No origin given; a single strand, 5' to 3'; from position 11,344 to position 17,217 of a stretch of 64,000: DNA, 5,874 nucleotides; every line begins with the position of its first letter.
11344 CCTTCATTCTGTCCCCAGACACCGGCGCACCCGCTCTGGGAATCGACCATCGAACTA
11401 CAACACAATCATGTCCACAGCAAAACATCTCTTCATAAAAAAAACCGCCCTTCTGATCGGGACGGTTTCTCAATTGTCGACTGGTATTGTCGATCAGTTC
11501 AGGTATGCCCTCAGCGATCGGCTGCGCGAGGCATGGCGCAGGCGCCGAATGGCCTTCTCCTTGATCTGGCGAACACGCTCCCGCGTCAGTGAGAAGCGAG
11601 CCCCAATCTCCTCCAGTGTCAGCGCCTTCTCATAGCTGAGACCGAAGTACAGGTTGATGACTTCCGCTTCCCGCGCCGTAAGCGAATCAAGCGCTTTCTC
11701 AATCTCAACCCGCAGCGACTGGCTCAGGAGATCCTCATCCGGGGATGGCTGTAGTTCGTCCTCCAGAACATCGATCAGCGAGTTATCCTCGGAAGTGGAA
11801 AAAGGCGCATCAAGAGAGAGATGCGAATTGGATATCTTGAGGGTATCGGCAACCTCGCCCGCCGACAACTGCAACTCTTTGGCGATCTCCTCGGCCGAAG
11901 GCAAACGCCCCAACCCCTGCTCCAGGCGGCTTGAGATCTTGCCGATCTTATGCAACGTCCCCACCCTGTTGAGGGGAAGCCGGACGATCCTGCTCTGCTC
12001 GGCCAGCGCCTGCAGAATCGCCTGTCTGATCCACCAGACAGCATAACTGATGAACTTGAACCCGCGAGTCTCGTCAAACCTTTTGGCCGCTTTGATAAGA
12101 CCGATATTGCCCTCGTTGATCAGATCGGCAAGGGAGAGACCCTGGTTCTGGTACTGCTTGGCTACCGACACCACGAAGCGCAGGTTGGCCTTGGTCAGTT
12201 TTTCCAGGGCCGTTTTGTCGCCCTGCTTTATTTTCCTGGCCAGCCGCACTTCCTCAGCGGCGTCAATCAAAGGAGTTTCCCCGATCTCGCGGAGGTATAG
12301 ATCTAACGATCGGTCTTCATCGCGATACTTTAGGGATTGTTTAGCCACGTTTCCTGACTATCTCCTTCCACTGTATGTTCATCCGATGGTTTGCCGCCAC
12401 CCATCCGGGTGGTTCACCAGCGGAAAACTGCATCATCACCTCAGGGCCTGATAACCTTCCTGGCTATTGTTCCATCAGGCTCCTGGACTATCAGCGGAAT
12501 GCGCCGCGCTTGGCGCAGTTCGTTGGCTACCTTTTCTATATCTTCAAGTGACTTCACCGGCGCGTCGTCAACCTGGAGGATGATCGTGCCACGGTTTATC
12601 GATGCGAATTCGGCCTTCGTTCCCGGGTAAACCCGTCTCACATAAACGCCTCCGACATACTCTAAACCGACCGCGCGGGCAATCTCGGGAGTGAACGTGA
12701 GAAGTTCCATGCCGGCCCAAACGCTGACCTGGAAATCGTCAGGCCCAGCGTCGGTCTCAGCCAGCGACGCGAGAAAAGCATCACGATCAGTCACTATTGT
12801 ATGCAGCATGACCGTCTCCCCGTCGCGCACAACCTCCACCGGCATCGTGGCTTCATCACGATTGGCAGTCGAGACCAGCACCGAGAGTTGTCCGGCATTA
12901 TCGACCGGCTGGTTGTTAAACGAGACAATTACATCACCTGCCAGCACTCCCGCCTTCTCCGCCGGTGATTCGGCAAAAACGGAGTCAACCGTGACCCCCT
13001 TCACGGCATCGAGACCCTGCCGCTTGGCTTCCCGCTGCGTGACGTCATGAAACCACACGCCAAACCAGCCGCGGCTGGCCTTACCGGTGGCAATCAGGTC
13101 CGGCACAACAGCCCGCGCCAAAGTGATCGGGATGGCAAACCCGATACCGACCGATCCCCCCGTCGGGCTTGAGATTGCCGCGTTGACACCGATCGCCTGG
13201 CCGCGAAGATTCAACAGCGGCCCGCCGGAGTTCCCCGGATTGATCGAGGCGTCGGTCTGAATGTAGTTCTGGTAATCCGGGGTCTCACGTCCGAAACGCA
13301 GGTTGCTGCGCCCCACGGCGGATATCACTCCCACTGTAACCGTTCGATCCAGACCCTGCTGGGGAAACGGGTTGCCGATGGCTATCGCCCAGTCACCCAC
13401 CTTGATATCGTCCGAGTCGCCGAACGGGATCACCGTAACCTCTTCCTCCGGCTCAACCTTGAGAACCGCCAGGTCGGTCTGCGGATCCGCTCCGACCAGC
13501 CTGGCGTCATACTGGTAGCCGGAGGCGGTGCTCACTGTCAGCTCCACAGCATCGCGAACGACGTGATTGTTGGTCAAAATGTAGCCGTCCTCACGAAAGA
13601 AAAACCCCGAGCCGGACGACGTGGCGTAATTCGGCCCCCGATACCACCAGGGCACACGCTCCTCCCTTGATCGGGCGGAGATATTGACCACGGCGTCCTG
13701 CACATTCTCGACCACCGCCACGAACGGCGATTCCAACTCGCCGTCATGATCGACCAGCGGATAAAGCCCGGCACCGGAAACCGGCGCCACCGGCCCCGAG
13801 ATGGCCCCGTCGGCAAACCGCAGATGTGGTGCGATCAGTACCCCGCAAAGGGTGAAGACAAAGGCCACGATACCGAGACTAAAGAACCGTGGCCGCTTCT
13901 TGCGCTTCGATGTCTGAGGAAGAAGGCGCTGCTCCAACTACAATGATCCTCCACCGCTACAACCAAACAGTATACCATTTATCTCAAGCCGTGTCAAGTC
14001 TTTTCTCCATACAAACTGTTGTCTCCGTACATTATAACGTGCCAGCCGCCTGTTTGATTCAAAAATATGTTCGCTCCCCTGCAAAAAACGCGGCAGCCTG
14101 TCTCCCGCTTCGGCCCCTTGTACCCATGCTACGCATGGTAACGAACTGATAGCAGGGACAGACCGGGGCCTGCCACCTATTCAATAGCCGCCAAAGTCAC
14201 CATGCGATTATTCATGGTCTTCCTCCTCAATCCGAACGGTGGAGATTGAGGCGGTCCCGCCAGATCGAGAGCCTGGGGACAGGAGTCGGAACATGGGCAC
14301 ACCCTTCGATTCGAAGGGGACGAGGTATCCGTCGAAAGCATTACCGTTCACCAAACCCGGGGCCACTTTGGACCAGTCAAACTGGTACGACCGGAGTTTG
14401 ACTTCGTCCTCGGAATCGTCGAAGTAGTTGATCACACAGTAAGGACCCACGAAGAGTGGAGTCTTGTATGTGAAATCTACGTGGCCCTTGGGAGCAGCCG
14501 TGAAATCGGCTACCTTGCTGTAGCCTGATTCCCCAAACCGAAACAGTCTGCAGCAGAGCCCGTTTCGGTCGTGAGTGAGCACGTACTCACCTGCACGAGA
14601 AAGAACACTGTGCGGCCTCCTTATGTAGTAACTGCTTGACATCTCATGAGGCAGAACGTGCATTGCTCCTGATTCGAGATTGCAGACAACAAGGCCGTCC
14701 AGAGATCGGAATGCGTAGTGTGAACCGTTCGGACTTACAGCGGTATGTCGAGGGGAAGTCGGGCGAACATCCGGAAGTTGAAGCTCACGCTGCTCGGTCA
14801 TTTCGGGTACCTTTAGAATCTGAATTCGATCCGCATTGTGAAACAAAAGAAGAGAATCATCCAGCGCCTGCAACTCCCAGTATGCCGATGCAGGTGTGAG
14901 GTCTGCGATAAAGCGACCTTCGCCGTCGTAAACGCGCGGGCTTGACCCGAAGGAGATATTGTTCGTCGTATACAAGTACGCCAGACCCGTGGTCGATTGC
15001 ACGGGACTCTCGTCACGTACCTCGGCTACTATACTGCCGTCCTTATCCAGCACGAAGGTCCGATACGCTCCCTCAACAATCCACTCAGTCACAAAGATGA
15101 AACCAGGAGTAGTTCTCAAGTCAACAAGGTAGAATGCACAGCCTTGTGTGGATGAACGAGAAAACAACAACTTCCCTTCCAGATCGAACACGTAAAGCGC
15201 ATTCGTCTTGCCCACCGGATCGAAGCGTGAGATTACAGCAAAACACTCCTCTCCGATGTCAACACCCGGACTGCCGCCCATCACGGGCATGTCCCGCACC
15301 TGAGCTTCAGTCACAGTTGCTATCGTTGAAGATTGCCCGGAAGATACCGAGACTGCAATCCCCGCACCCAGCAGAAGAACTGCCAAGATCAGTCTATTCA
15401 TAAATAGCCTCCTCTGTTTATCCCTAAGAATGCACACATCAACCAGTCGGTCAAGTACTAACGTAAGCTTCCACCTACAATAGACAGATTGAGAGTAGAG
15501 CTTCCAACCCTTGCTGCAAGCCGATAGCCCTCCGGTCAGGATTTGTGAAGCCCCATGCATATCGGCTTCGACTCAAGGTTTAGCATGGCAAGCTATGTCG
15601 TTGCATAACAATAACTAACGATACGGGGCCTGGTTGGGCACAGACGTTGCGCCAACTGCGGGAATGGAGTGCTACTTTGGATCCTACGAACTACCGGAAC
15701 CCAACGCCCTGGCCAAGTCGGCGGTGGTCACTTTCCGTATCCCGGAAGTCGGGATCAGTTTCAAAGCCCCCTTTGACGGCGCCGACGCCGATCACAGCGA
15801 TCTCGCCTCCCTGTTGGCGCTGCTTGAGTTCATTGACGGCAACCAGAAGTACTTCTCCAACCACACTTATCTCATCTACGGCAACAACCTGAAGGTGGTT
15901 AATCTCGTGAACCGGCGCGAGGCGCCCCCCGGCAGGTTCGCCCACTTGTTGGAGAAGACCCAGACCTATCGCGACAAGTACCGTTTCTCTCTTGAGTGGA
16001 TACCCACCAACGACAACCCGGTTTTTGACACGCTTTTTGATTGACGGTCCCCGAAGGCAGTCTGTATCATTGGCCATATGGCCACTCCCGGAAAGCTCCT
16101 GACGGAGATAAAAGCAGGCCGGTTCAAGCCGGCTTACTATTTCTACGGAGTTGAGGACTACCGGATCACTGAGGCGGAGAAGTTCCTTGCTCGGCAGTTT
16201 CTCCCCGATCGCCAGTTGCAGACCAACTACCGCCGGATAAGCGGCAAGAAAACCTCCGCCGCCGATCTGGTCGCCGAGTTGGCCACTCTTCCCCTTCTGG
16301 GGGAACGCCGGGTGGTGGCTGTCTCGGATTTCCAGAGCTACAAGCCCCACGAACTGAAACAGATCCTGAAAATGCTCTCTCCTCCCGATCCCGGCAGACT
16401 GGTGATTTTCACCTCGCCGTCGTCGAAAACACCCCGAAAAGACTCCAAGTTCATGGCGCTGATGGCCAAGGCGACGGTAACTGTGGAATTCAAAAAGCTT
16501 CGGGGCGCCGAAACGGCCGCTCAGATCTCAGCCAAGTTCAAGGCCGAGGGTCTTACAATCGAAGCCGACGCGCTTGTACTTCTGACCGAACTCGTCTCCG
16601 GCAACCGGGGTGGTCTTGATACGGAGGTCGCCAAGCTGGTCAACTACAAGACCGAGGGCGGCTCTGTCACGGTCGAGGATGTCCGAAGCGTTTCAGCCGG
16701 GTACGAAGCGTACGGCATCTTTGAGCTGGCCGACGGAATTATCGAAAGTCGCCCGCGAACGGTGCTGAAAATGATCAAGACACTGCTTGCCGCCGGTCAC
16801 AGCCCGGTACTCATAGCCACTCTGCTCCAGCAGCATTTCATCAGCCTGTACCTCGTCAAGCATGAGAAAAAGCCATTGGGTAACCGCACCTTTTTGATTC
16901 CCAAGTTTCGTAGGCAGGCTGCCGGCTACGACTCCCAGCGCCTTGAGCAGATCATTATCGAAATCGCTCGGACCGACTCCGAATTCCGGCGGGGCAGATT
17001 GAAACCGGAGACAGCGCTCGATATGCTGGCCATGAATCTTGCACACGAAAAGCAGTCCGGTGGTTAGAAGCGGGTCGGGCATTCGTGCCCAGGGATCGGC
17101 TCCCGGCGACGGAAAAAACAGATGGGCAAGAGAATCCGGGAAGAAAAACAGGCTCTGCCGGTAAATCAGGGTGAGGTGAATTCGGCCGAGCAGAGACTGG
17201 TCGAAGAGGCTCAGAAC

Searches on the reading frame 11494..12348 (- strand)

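Call 60: search_protein_families(library=pfam, proteins=[window:11494-12348:-], max_evalue=0.001)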
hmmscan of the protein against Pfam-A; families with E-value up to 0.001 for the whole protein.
window:11494-12348:- (284 aa): 4 families
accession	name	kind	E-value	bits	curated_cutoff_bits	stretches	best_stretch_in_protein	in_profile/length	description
PF04542.20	Sigma70_r2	-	1.6e-19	69.9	24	1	53-120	3-70/71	Sigma-70 region 2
PF04539.22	Sigma70_r3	-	9.9e-19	67.7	25.3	1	132-205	3-76/78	Sigma-70 region 3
PF04545.22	Sigma70_r4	-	1.2e-17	63.6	24.1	1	219-272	1-50/50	Sigma-70, region 4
PF00140.25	Sigma70_r1_2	-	1.5e-13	50.9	22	1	14-45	2-33/34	Sigma-70 factor, region 1.2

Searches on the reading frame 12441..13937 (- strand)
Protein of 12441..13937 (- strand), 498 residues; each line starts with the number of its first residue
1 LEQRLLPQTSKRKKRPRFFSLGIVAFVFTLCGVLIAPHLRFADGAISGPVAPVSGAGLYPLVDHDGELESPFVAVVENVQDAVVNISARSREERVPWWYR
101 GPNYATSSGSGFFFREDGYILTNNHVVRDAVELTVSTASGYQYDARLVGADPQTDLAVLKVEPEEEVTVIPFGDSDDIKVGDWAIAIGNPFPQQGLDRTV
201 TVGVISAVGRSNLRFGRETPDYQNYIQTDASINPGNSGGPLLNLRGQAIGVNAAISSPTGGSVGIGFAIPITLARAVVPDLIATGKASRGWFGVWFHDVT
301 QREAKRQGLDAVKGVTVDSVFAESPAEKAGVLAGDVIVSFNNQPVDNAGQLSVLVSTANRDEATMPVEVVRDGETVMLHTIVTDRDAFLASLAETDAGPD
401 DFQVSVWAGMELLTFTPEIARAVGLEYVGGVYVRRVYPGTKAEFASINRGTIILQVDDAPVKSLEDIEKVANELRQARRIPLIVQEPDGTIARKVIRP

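Call 60: search_protein_families(library=pfam, proteins=[window:12441-13937:-], max_evalue=0.001)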
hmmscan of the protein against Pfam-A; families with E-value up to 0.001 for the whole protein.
window:12441-13937:- (498 aa): 7 families
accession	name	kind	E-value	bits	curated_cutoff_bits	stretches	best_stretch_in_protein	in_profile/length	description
PF13365.12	Trypsin_2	-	4.9e-37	128.3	27.6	1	109-251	1-144/144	Trypsin-like peptidase domain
PF00089.32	Trypsin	-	3.6e-20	73.2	20.6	1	96-274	13-216/220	Trypsin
PF13180.12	PDZ_2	-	8.1e-16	58.5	27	1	301-379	12-77/80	PDZ domain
PF17820.7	PDZ_6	-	1.5e-15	57.1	27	1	317-365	2-50/54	PDZ domain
PF00595.29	PDZ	-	6e-12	46.2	23.2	1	303-353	23-65/81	PDZ domain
PF12812.13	PDZ_1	-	8.4e-09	35.8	28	1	406-475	9-76/78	PDZ-like domain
PF14685.13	PDZ_Tricorn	-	8.7e-05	22.9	25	0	322-360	29-70/88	Tricorn protease PDZ domain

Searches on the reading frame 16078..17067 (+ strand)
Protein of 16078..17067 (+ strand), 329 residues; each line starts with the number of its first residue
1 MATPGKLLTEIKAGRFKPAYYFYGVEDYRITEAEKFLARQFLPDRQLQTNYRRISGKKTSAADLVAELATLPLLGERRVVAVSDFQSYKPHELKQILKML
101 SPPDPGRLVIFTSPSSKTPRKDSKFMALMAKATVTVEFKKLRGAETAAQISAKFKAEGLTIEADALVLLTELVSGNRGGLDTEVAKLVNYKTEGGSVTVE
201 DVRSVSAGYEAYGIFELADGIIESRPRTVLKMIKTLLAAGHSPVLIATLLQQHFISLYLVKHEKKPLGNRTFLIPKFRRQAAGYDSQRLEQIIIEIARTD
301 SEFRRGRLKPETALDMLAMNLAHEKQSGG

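Call 60: search_protein_families(library=pfam, proteins=[window:16078-17067:+], max_evalue=0.001)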
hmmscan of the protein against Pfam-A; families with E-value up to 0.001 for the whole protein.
window:16078-17067:+ (329 aa): 2 families
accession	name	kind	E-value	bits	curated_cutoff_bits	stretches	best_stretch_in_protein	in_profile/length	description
PF06144.19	DNA_pol3_delta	-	4e-12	46.7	21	1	20-134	1-120/124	DNA polymerase III, delta subunit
PF21694.2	DNA_pol3_delta_C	-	1.4e-11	44.9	27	1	214-320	4-120/121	DNA polymerase III delta subunit, C-terminal domain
